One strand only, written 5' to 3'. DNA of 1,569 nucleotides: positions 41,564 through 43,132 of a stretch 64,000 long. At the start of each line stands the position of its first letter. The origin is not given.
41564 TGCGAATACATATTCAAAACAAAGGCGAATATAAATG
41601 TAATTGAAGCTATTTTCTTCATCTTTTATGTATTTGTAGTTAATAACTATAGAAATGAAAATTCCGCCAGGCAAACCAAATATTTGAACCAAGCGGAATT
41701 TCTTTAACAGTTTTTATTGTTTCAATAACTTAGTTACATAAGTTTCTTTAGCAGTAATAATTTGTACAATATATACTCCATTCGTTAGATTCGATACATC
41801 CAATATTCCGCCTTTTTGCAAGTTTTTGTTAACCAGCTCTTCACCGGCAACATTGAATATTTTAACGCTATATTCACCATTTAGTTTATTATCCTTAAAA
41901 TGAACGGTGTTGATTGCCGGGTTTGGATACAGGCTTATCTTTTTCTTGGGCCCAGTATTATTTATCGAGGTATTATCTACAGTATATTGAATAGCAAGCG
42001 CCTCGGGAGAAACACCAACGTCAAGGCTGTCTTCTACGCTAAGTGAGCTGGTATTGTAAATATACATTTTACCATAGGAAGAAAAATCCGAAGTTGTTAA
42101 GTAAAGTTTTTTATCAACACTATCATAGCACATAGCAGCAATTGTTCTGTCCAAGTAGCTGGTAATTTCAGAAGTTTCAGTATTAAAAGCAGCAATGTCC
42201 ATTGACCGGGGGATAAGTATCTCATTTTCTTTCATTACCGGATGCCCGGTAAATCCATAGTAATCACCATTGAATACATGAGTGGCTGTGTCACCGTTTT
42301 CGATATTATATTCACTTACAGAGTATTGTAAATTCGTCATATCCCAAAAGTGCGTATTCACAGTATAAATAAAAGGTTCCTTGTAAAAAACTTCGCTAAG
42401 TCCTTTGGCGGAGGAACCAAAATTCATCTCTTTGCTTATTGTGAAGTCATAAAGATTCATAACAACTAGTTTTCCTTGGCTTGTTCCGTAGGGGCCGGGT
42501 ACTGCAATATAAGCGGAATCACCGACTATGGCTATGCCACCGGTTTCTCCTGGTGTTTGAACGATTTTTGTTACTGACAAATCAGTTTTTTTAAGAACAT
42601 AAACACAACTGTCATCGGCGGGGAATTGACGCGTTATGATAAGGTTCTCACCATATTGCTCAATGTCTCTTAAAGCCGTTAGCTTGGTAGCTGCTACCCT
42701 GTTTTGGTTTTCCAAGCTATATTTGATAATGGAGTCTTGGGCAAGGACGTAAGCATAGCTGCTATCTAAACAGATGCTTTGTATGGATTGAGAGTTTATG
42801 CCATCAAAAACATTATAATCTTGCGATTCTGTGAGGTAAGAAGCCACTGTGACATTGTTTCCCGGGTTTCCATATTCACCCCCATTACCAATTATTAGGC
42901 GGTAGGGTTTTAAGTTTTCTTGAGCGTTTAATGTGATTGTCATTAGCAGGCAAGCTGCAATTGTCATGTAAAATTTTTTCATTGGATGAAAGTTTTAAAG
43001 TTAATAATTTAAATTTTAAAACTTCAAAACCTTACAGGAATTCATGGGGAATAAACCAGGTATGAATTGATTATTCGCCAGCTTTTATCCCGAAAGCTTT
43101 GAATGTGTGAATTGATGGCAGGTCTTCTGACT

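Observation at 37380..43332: Cobalamin-riboswitch operon whose accessory proteins are T9SS cargo rather than lipoproteins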

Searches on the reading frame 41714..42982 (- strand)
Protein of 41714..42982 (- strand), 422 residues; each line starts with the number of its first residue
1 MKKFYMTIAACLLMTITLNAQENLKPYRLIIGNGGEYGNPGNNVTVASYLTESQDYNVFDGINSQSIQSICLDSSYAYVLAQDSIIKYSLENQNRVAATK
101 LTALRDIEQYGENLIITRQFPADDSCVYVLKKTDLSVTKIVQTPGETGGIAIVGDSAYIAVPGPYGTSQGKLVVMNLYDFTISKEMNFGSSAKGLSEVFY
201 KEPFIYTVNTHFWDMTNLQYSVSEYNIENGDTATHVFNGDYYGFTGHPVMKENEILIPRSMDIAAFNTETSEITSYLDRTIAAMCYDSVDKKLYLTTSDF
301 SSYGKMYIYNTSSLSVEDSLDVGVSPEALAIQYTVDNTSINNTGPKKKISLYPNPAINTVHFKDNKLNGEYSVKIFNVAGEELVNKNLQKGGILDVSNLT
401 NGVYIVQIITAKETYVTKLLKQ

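Call 3: search_protein_families(library=pfam, proteins=[window:41714-42982:-], max_evalue=0.1)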
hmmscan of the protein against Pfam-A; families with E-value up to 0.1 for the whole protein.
window:41714-42982:- (422 aa): 1 family
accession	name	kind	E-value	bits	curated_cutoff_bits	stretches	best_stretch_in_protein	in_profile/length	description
PF18962.6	Por_Secre_tail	-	1.2e-12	48.3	27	1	351-419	1-73/75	Secretion system C-terminal sorting domain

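Call 4: search_protein_families(library=ncbifam, proteins=[window:41714-42982:-], max_evalue=0.1)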
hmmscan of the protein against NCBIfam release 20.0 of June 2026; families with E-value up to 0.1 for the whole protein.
window:41714-42982:- (422 aa): 6 families
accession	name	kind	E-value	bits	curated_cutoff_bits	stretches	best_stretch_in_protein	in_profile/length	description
TIGR04183.1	Por_Secre_tail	domain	1.5e-13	50.5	23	1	351-422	1-72/72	T9SS type A sorting domain-containing protein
NF038113.1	T9SSA_dep_M36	equivalog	4.7e-10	38.3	885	1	339-421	784-868/869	T9SS-dependent M36 family metallopeptidase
NF052644.1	T9SS_DNase_Rie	equivalog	3.2e-08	33.2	260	1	264-422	100-251/251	T9SS-dependent surface endonuclease, AS87_RS02955 family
NF050177.1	TapA_OM_Porphy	equivalog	0.00088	18.1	500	1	346-420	468-542/544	TapA/TapC family T9SS-dependent outer membrane protein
NF048007.1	MmpL3Stblzr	equivalog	0.012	14.8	600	0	259-331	202-275/366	MmpL3/TtfA transport complex stabilizer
NF033708.1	T9SS_Cterm_ChiA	domain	0.092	12.6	40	1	372-418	3-51/55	T9SS sorting signal type C domain-containing protein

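Call 5: search_solved_structures(query=window:41714-42982:-, max_evalue=1, show_alignments=1)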
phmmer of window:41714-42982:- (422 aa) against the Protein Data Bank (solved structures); distinct sequences matched with E-value up to 1: 2.
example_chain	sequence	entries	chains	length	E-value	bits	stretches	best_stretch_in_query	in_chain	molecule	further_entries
8glk_D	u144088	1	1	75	1.3e-06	31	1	349-420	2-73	Endonuclease I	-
8glj_D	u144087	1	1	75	0.00057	22.2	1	351-411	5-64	Por secretion system C-terminal sorting domain-containing protein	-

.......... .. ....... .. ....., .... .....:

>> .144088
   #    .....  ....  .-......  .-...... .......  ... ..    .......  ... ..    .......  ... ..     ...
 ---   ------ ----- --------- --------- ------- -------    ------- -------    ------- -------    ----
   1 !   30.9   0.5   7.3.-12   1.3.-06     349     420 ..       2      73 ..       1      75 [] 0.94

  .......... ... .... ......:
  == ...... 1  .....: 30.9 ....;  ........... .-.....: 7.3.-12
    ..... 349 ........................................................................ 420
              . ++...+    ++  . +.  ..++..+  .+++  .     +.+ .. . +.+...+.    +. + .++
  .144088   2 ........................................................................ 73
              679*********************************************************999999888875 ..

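Call 50: search_solved_structures(query=A3, max_evalue=1, show_alignments=1)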
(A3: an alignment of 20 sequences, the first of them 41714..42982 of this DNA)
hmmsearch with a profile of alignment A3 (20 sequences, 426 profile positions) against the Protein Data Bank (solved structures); distinct sequences matched with E-value up to 1: 17.
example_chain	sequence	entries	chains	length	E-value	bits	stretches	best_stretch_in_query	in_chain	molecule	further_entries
7pzj_A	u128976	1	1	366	1e-09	41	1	332-419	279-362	Lipase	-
8glk_D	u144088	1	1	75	1.4e-09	40.5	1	351-426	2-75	Endonuclease I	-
8glj_D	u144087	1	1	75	4.7e-09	38.8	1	351-426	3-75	Por secretion system C-terminal sorting domain-containing protein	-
5jvk_A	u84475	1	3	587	3e-07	32.9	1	339-426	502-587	Uncharacterized protein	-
5uyt_A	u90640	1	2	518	2.8e-06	29.7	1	344-419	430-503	Ice-binding protein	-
9whd_A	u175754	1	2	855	0.00025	23.3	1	346-425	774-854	GH167 glycoside hydrolase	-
8bmy_A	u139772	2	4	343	0.0012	21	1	169-331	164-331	Putative surface layer protein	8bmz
8bn0_A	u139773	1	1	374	0.0015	20.7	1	169-331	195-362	Putative surface layer protein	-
8bmx_D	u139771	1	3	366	0.0016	20.6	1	169-331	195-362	YncE family protein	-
3dsm_A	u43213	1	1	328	0.0016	20.6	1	169-331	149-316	uncharacterized protein BACUNI_02894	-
8baz_A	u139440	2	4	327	0.0018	20.5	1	169-331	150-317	Surface layer protein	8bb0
8bai_A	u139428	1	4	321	0.0018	20.4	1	169-331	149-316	Surface layer protein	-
8qb1_A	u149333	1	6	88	0.002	20.3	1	351-426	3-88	Mirolase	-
3sd2_A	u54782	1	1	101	0.078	15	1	359-423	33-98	Putative member of DUF3244 protein family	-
4a2l_A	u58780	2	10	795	0.097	14.7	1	214-302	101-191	TWO-COMPONENT SYSTEM SENSOR HISTIDINE KINASE/RESPONSE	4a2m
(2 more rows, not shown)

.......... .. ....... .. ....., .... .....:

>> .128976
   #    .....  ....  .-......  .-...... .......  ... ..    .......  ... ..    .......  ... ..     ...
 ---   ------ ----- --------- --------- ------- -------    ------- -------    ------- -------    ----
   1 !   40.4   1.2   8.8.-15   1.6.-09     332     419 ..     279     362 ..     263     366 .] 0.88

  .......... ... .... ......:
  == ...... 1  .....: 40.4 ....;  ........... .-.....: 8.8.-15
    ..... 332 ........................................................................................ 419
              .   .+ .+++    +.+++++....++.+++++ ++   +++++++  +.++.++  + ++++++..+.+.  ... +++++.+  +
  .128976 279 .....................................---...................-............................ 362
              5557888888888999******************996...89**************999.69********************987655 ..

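Call 76: find_homologous_proteins(query=A3, max_evalue=0.001)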
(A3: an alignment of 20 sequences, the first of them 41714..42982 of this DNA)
Query A3 (20 sequences) (422 aa, profile of the alignment): 202 proteins with E <= 0.001 among 8000 candidates; the best 120 are listed.
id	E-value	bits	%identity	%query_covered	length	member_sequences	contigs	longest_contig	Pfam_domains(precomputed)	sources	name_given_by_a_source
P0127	6.9e-160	551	30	100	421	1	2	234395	PF18962.8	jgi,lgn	jgi:hypothetical protein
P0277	3.8e-159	548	29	100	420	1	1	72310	PF18962.8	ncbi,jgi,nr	ncbi:MAG: T9SS type A sorting domain-containing protein [Chlorobi bacterium]|nr:T9SS type A sorting 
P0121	2.6e-158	546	100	100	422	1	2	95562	PF18962.8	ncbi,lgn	-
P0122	4.0e-158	545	95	100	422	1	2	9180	PF18962.8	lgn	-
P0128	6.4e-158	544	29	100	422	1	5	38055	PF18962.8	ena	-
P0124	1.2e-157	543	79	100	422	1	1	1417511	PF18962.8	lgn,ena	-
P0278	3.4e-154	532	29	100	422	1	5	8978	PF18962.8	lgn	-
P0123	7.5e-153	528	78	98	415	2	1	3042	PF18962.8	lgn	-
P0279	5.9e-152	525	33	100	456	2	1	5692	PF18962.8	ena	-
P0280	7.4e-152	524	31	100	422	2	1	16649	PF18962.8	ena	-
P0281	4.6e-151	522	30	94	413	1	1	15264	PF18962.8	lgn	-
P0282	9.9e-151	521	30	94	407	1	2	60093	PF18962.8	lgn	-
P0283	1.0e-150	520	29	100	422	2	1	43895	PF18962.8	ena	-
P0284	1.2e-147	510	28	100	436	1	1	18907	PF18962.8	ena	-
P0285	1.6e-147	510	28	100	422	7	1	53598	PF18962.8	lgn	-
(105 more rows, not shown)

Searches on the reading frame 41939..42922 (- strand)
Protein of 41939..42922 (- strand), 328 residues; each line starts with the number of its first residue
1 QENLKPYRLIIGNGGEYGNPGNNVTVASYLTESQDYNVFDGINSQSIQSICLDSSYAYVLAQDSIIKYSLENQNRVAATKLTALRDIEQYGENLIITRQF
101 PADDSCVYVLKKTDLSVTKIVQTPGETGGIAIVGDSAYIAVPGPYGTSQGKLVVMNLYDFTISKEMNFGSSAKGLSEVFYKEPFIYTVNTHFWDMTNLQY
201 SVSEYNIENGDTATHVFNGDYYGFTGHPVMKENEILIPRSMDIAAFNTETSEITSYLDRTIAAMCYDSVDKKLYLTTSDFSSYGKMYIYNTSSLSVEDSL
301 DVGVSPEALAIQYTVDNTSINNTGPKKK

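Call 13: find_homologous_proteins(query=window:41939-42922:-)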
Query seq(328 aa) (328 aa): 8 proteins with E <= 0.001 among 866 candidates.
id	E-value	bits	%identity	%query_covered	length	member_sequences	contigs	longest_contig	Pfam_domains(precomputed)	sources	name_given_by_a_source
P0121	2.5e-213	725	100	100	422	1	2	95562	PF18962.8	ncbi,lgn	-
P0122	4.3e-204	695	96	100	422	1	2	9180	PF18962.8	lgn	-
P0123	1.2e-177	608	82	100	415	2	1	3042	PF18962.8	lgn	-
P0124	1.6e-174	598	82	100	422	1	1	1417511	PF18962.8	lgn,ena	-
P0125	6.9e-83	297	46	93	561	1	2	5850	PF18962.8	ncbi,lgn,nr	ncbi:MAG: T9SS type A sorting domain-containing protein [Bacteroidota bacterium]|nr:T9SS type A sort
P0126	9.5e-82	293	46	93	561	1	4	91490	PF18962.8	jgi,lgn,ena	-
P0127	5.8e-31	126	32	96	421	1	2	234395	PF18962.8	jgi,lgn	jgi:hypothetical protein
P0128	4.5e-29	120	30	93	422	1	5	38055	PF18962.8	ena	-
